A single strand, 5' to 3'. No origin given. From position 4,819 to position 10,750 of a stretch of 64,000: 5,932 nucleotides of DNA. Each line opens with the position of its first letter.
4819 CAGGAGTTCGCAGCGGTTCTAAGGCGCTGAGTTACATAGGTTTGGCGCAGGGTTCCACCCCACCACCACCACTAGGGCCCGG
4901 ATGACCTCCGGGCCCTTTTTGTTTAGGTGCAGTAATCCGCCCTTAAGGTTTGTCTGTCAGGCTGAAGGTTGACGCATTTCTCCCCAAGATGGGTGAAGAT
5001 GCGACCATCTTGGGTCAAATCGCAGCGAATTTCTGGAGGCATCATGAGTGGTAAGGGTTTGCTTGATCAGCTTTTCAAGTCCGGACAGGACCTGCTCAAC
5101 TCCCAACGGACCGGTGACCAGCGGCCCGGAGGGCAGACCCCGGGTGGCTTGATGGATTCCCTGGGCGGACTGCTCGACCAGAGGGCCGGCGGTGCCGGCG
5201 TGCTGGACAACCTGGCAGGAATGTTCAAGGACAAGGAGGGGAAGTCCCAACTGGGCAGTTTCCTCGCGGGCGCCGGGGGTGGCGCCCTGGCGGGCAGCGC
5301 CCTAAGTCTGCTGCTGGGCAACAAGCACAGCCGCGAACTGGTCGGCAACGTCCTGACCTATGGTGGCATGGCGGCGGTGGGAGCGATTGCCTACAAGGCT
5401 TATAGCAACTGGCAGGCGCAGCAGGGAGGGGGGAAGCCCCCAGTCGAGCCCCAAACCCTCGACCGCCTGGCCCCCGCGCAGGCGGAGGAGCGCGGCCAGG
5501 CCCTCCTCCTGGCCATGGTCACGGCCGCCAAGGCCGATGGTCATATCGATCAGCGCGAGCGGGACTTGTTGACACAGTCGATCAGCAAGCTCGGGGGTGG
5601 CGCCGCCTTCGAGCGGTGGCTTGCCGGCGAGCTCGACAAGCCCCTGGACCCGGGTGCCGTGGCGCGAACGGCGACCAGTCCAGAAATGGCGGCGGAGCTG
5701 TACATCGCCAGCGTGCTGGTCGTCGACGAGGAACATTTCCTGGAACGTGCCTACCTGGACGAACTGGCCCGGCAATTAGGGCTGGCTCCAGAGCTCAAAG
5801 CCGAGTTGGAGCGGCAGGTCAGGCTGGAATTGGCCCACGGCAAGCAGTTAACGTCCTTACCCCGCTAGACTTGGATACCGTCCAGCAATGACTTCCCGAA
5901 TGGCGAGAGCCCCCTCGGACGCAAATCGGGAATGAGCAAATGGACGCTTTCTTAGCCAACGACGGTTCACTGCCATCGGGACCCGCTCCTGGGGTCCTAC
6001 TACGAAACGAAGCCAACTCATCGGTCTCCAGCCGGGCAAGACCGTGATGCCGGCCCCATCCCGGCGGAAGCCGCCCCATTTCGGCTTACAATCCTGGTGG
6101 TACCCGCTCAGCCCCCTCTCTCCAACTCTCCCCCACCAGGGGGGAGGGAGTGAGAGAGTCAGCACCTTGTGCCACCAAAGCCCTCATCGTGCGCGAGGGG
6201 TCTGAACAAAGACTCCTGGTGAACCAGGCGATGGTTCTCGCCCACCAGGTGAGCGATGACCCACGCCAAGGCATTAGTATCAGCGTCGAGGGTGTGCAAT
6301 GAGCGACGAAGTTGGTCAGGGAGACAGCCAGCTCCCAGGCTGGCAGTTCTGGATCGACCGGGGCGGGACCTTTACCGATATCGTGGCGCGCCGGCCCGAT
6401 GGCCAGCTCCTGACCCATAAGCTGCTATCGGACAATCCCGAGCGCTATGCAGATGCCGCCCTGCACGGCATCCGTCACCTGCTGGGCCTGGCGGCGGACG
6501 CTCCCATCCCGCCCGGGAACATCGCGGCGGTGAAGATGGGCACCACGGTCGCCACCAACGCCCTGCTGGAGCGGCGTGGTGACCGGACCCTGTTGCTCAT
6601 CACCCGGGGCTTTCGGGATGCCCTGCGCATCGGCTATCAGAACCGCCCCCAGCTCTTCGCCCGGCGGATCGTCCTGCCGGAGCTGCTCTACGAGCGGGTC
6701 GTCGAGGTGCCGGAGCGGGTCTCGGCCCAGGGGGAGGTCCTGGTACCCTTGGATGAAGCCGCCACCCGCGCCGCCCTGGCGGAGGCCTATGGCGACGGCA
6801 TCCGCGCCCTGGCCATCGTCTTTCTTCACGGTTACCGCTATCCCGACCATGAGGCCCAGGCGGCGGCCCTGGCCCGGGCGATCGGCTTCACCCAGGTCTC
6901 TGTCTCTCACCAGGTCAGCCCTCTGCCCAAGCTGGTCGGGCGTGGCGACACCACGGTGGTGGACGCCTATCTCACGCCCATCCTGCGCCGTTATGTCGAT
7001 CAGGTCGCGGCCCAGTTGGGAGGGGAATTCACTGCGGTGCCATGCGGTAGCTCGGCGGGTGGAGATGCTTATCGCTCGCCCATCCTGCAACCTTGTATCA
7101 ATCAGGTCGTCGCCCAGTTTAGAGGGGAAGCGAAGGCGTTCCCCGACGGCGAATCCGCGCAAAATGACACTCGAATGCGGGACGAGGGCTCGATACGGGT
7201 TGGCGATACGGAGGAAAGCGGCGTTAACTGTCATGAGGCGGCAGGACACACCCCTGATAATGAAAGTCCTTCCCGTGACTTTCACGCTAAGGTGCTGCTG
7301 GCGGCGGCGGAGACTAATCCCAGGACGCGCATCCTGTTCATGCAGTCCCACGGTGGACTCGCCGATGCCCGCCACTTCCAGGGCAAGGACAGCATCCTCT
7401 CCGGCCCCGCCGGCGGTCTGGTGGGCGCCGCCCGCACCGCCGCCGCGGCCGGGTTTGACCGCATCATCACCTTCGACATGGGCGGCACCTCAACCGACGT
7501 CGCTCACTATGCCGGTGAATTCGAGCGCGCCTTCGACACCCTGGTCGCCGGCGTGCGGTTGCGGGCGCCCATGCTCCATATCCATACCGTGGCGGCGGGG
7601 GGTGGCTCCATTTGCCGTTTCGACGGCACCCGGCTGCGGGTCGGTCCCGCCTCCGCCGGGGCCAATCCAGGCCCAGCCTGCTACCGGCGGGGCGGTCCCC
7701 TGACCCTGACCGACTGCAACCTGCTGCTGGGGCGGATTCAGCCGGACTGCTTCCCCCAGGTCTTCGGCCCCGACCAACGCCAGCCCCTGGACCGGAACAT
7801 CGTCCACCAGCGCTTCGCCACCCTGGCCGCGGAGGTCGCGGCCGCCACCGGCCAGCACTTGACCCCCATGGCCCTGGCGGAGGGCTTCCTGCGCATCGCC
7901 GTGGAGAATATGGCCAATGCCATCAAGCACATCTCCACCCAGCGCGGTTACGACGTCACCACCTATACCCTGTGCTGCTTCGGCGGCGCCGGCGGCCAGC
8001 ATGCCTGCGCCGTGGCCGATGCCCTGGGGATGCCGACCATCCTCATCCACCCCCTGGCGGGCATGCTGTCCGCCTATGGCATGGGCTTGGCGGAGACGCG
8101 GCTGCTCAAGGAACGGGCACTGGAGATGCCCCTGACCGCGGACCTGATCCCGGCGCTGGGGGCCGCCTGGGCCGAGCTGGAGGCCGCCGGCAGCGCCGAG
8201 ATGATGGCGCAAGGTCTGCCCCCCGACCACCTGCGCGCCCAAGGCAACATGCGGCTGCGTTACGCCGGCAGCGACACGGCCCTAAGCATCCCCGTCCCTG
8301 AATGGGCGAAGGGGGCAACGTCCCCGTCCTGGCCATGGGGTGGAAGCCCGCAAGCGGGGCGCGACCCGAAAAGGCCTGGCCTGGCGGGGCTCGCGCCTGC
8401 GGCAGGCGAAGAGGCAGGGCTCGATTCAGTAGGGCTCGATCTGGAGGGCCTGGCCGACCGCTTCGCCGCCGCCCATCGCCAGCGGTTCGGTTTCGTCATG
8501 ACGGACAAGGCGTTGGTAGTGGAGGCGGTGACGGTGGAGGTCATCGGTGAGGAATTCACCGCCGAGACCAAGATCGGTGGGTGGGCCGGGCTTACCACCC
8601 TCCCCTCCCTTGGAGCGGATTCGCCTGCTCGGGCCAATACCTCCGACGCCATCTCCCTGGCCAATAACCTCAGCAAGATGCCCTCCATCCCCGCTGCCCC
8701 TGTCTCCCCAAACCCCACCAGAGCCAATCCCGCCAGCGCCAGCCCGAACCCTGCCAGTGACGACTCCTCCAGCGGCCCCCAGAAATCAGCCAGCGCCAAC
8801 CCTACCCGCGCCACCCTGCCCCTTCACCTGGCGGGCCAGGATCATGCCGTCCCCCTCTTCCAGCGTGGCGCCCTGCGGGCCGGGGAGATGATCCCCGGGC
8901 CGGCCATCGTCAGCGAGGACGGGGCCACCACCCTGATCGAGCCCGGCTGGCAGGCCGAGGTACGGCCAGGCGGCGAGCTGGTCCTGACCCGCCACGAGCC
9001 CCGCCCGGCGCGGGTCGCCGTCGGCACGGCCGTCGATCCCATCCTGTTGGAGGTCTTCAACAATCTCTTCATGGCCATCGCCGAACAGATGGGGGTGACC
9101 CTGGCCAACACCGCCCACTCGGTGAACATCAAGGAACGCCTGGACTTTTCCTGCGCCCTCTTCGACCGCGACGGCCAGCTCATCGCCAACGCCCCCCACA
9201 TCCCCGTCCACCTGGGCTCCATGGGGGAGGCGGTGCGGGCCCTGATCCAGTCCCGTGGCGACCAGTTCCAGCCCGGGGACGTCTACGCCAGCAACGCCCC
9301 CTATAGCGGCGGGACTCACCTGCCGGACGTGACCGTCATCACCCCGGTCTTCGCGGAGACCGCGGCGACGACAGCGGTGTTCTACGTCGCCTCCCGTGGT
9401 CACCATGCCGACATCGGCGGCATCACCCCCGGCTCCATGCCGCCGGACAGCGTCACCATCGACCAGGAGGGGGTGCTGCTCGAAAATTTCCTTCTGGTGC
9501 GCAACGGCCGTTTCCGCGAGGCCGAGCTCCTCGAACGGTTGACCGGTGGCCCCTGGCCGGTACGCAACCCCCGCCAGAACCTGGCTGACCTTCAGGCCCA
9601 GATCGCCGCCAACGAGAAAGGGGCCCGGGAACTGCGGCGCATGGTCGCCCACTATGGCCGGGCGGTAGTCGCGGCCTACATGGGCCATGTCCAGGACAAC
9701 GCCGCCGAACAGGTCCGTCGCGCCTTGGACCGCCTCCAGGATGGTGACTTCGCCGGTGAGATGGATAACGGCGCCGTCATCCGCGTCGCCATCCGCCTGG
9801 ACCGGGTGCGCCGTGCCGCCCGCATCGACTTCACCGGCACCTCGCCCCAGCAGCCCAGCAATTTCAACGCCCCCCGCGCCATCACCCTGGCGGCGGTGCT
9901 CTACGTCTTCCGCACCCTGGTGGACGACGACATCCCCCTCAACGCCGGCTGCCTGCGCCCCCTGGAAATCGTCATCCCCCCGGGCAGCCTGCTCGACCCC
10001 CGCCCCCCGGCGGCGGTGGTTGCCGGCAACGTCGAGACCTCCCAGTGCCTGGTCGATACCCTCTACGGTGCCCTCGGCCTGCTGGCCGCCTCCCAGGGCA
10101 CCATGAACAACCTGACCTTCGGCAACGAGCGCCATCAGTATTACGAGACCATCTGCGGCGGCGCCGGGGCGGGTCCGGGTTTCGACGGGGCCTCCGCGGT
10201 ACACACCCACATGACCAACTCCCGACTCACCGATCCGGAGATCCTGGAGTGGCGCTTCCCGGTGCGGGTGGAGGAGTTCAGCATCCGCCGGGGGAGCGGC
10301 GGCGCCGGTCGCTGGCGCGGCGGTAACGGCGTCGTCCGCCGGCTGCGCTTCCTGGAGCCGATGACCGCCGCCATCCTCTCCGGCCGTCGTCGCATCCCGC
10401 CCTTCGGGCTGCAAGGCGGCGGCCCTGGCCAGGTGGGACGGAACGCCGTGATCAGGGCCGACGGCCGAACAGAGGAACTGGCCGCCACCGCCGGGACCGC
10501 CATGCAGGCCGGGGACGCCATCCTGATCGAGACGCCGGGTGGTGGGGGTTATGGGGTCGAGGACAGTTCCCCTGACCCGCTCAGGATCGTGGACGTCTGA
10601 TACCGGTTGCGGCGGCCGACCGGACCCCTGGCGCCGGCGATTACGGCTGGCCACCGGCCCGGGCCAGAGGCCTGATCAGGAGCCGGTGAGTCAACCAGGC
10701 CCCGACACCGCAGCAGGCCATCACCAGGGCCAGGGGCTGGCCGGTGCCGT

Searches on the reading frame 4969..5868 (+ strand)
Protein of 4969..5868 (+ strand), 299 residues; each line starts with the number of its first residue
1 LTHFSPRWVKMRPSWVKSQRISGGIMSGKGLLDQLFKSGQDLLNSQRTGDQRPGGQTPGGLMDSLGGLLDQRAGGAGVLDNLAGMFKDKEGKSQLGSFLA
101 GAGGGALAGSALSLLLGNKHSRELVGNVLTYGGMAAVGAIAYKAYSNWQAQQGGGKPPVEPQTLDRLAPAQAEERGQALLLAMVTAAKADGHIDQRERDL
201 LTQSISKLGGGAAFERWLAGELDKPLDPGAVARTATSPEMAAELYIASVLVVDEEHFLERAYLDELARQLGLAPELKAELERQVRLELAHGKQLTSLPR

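Call 4: search_protein_families(library=pfam, proteins=[window:4969-5868:+], max_evalue=0.1)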
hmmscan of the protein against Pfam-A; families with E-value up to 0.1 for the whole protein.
window:4969-5868:+ (299 aa): 2 families
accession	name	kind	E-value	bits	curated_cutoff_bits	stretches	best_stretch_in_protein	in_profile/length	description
PF04391.17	DUF533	-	3.1e-60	203.2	29.6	1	102-284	2-178/178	Protein of unknown function (DUF533)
PF05099.18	TerB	-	0.0012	19.5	24.4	1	170-203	68-101/118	Tellurite resistance protein TerB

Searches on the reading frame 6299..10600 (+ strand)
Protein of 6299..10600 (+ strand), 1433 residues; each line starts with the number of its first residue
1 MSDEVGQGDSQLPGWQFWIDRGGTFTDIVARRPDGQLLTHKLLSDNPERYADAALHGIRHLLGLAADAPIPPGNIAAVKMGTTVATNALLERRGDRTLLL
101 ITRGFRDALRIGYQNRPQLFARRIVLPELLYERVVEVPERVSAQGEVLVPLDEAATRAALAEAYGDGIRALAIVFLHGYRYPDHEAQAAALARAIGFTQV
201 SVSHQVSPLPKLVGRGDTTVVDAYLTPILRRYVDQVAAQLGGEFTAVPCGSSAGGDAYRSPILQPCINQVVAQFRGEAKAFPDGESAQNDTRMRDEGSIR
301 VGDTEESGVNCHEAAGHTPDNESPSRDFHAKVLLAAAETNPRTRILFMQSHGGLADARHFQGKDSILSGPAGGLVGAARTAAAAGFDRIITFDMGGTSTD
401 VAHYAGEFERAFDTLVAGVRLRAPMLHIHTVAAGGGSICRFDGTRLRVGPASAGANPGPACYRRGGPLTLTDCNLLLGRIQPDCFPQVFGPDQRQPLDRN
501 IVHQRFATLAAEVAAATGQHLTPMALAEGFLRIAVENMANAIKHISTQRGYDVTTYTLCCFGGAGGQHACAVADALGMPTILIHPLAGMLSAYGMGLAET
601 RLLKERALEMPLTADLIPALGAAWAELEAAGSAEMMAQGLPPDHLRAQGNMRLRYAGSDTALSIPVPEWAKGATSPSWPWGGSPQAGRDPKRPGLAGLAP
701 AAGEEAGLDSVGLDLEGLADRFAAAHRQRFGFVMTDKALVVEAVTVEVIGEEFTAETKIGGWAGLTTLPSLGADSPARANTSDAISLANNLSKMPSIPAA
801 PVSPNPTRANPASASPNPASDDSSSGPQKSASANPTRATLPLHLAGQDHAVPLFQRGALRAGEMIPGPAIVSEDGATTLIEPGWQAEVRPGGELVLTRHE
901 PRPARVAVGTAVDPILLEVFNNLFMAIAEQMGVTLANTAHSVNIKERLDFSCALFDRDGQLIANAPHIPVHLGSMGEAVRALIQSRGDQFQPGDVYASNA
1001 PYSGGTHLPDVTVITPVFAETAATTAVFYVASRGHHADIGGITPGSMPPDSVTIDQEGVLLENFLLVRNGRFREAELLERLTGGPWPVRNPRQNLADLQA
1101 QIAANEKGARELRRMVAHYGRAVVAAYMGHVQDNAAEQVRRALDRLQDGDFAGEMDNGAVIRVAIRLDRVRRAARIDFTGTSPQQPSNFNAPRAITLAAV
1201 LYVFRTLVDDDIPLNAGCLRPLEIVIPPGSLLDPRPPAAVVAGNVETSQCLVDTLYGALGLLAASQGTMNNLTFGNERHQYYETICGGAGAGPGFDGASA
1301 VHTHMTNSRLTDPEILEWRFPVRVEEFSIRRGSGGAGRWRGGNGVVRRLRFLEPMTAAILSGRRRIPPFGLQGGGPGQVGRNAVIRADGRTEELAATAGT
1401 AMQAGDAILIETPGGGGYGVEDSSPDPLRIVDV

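Call 95: search_protein_families(library=pfam, proteins=[window:6299-10600:+], max_evalue=0.01)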
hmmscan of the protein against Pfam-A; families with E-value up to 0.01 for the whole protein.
window:6299-10600:+ (1433 aa): 4 families
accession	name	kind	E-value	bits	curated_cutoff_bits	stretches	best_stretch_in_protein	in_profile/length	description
PF02538.19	Hydantoinase_B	-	1e-208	694.5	26.8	1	913-1419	1-517/519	Hydantoinase B/oxoprolinase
PF01968.24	Hydantoinase_A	-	2.3e-103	345.9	22.9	1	338-601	28-288/291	Hydantoinase/oxoprolinase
PF05378.19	Hydant_A_N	-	3.2e-57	193.5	25.2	1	17-195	2-175/176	Hydantoinase/oxoprolinase N-terminal region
PF19278.4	Hydant_A_C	-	4.4e-07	29.9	21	0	836-886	130-180/193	Hydantoinase/oxoprolinase C-terminal domain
